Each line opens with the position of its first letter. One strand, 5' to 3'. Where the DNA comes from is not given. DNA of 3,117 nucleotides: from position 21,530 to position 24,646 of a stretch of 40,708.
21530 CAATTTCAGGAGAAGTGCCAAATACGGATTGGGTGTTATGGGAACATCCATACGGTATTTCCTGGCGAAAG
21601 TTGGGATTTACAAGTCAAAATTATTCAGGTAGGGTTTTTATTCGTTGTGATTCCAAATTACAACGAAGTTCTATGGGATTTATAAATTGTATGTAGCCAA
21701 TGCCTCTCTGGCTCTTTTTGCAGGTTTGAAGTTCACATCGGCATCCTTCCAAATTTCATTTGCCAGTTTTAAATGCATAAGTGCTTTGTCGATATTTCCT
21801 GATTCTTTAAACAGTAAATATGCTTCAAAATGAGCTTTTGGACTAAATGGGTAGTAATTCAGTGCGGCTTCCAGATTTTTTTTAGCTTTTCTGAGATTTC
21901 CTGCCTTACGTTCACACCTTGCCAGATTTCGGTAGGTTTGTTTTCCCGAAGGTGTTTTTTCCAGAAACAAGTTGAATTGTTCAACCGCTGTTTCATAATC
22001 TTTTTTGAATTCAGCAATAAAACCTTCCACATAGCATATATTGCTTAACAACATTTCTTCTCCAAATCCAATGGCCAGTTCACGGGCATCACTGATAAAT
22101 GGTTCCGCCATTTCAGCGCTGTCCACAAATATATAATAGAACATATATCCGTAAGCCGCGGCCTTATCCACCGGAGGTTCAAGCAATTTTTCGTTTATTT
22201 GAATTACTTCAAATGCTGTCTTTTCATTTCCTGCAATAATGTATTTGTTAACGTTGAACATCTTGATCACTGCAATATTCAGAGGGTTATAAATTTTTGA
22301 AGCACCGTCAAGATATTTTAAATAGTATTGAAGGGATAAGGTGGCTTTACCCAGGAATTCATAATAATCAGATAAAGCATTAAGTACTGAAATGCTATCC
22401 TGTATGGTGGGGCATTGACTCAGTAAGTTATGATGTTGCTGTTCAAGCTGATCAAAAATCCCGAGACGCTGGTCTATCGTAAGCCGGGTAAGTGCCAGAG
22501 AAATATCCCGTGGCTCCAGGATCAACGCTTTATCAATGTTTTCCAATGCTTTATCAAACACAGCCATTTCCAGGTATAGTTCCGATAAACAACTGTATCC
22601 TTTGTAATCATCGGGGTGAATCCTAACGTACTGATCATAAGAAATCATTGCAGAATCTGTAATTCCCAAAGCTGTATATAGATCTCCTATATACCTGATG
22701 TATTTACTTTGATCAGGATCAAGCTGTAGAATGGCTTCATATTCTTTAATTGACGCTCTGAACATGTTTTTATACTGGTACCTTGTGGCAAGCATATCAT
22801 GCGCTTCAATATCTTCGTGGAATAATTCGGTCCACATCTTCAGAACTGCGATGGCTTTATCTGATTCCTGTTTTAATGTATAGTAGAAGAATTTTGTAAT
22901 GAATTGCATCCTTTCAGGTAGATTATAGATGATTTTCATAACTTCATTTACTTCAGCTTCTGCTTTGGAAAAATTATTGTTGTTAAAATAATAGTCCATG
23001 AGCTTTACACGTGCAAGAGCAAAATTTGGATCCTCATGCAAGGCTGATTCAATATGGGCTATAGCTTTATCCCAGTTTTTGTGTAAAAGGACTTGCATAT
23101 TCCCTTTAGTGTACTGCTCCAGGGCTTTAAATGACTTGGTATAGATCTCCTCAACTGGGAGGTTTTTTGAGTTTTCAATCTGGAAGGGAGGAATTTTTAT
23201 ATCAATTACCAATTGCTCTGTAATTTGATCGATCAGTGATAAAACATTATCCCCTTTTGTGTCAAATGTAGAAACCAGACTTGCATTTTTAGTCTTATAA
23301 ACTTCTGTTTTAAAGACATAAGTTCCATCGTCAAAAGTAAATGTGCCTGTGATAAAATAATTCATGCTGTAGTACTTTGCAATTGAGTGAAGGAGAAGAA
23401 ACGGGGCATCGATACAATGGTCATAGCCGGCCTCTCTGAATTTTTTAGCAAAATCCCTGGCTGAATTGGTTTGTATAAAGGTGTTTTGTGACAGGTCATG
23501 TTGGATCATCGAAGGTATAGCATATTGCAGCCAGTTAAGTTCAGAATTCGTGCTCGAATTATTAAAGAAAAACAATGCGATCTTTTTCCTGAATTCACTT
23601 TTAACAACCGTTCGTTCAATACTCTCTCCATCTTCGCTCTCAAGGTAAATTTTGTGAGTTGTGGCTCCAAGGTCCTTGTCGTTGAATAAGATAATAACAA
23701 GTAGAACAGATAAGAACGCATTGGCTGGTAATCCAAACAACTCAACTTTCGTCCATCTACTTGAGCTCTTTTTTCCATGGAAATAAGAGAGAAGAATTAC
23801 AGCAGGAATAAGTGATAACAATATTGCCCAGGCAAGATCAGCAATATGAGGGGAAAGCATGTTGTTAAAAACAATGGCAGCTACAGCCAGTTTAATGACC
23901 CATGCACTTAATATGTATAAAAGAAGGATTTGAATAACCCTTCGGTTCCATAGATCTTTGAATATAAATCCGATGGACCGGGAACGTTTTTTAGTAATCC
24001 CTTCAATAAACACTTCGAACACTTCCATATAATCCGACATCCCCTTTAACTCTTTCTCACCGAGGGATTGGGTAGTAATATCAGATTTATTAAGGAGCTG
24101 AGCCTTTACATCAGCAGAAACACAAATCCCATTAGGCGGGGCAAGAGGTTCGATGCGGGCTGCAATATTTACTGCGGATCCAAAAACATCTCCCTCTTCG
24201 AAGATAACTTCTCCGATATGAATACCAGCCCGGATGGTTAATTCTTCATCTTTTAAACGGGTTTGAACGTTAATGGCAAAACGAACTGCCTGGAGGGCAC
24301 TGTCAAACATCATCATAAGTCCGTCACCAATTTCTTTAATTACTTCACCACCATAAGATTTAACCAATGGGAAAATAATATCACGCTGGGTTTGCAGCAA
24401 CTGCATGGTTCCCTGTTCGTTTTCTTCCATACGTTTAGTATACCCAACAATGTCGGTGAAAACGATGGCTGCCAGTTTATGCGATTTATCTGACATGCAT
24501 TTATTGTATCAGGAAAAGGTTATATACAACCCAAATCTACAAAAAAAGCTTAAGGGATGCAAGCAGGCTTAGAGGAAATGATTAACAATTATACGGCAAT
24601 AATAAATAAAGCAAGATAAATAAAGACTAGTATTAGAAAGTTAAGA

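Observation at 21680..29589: HK-RR-cyclase-cyclase module: tandem paralogous N-terminal class-III nucleotidyl cyclase / 3-TM / giant TPR proteins downstream of a two-component system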

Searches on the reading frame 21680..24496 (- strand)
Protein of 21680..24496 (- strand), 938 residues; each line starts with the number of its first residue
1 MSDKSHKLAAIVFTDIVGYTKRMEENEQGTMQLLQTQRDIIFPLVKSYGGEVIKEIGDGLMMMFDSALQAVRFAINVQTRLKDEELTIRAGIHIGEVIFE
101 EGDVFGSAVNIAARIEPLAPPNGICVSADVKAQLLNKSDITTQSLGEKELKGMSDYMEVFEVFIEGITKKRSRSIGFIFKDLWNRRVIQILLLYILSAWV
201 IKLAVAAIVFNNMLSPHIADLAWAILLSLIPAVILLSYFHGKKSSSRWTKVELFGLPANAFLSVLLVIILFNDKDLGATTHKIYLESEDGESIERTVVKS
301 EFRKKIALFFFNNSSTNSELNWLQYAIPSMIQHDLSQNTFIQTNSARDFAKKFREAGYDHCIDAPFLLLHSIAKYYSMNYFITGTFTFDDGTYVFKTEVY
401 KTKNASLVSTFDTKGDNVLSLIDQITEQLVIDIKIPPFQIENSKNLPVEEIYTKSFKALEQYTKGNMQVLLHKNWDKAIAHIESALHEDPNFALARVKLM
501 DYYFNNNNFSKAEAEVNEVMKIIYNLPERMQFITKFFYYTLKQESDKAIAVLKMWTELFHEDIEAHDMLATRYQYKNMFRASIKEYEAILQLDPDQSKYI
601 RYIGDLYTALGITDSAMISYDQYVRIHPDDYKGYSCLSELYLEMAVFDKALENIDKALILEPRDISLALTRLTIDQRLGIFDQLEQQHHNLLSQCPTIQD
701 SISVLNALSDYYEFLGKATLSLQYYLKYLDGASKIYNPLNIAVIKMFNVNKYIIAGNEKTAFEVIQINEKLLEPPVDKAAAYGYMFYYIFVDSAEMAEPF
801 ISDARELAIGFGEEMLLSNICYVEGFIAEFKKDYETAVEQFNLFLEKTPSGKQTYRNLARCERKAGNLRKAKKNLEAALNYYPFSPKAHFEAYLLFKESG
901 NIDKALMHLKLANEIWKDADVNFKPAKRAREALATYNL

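Call 3: search_protein_families(library=pfam, proteins=[window:21680-24496:-], max_evalue=0.01)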
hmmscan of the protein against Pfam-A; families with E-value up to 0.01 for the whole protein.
window:21680-24496:- (938 aa): 15 families
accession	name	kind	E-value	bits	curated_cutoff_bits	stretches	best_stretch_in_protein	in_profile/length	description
PF14559.12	TPR_19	-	1.4e-15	57.8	25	1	472-520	4-52/68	Tetratricopeptide repeat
PF07719.23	TPR_2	-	4.5e-15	54.9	27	0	854-883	3-32/34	Tetratricopeptide repeat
PF00211.25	Guanylate_cyc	-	9.2e-15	55.1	21.9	1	4-157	4-176/183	Adenylate and Guanylate cyclase catalytic domain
PF13432.12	TPR_16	-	1.2e-11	45.2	32.7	1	568-630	2-64/65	Tetratricopeptide repeat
PF13428.12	TPR_14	-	2e-10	40.7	23.5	0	855-890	4-39/44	Tetratricopeptide repeat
PF13371.12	TPR_9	-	9.3e-08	32.4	35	0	579-630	11-62/73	Tetratricopeptide repeat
PF13424.12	TPR_12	-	2.4e-07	31.3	30.1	1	822-882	14-75/77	Tetratricopeptide repeat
PF13174.12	TPR_6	-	6e-06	27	26.3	0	857-885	5-33/33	Tetratricopeptide repeat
PF23914.1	TPR_CcmH_CycH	-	1.2e-05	25.7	42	0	627-669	46-88/158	Cytochrome c-type biogenesis protein H TPR domain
PF24575.1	TPR_Slam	-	2.4e-05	25.1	35.2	0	458-515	47-103/104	Surface lipoprotein assembly modifier, N-terminal TPR repeats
PF25064.1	ARM_TT21_5th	-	2.8e-05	24.8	27.8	1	831-912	14-98/117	TT21 fifth ARM repeats domain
PF13431.12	TPR_17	-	0.00021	21.7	24.4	0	620-650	2-32/34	Tetratricopeptide repeat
PF00515.34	TPR_1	-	0.00022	21.3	27.8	0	473-492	15-34/34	Tetratricopeptide repeat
PF13181.12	TPR_8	-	0.00036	20.9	25.7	0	857-883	6-32/34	Tetratricopeptide repeat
PF12569.14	NatA_aux_su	-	0.0015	18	33.3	0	818-878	189-252/515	N-terminal acetyltransferase A, auxiliary subunit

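Call 12: search_protein_families(library=ncbifam, proteins=[window:21680-24496:-], max_evalue=0.01)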
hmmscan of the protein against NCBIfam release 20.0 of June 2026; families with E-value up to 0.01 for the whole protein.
window:21680-24496:- (938 aa): 17 families
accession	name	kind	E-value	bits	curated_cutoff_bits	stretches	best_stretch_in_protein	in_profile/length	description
TIGR04510.1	mod_pep_cyc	subfamily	6e-28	97.8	400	2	390-630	328-569/814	putative peptide modification system cyclase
NF058673.1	LipAdnlyCyLipJMY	equivalog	2.1e-21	76.2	800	1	4-157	291-444/449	bifunctional lipase/adenylate cyclase LipJ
TIGR02917.1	PEP_TPR_lipo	equivalog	3.1e-20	71.7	312.2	2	469-689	475-700/899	XrtA/PEP-CTERM system TPR-repeat protein PrsT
NF040959.1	MamA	equivalog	3.3e-13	49.5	200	2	542-666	50-174/204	magnetosome protein MamA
TIGR02521.1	type_IV_pilW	equivalog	5.3e-11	42.5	154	1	831-910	112-193/234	type IV pilus biogenesis/stability protein PilW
NF033758.1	gliding_GltE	equivalog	3.1e-09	36.3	225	2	819-906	87-174/411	adventurous gliding motility TPR repeat lipoprotein GltE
NF033762.1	social_mot_Tgl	equivalog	9.5e-08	31.7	225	0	561-658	29-127/252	social motility TPR repeat lipoprotein Tgl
NF033920.0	C39_PA2778_fam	equivalog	5.1e-07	29.3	150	0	831-881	203-253/255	PA2778 family cysteine peptidase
TIGR02552.1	LcrH_SycD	equivalog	6.9e-07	29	104.8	1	823-932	23-132/136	SycD/LcrH family type III secretion system chaperone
NF008757.0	PRK11788.1-5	equivalog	2.2e-05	23.8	363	0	538-657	44-167/388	lipopolysaccharide assembly protein LapB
TIGR03903.1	TOMM_kin_cyc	equivalog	3e-05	22.1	705.75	1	83-169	384-469/1267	TOMM system kinase/cyclase fusion protein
NF047558.1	TPR_END_plus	domain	0.00016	21.5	32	0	855-884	2-31/56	TPR end-of-group domain-containing protein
TIGR00540.1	TPR_hemY_coli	hypoth_equivalog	0.00024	20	142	0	473-665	166-360/385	heme biosynthesis-associated TPR protein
NF008756.0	PRK11788.1-4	equivalog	0.00072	18.7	474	0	465-582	186-301/389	lipopolysaccharide assembly protein LapB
TIGR02795.1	tol_pal_ybgF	equivalog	0.0017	19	90.1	0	831-888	15-75/119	tol-pal system protein YbgF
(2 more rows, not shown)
